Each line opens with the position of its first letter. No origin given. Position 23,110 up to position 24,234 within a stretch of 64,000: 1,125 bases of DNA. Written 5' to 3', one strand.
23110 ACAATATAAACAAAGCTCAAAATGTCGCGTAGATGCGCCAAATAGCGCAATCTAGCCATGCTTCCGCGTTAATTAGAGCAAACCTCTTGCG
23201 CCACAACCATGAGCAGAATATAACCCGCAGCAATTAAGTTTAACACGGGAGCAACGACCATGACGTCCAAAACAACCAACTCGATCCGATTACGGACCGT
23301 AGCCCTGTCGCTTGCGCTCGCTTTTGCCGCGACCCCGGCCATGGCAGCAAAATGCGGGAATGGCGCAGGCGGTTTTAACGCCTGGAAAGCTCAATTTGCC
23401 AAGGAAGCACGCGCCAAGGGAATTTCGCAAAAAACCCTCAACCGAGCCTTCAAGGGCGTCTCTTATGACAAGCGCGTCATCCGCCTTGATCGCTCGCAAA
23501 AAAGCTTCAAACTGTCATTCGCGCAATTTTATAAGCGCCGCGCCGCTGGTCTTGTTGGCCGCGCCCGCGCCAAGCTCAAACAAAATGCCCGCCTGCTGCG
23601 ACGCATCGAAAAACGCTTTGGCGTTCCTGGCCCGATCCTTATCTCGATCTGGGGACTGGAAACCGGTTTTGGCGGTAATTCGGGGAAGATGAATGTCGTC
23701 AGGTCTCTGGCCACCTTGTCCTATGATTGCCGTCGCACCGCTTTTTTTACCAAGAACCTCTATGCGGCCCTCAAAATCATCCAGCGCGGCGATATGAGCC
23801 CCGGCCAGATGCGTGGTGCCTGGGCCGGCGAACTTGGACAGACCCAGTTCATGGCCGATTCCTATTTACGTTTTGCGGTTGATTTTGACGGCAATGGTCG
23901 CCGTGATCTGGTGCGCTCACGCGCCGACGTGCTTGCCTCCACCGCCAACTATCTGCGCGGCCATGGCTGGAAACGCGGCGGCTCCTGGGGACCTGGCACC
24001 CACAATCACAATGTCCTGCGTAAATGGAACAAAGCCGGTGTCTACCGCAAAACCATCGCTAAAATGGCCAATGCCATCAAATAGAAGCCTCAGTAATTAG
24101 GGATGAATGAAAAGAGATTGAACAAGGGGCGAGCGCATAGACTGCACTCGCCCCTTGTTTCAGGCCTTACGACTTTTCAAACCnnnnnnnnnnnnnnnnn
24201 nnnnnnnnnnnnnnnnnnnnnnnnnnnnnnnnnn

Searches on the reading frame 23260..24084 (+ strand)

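Call 59: search_protein_families(library=pfam, proteins=[window:23260-24084:+], max_evalue=0.00001)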
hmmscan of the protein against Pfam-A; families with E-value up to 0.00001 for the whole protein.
window:23260-24084:+ (274 aa): 1 family
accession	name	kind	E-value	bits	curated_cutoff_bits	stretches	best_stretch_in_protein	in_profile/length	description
PF13406.11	SLT_2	-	7.3e-84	281.9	24.3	1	39-244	2-208/292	Transglycosylase SLT domain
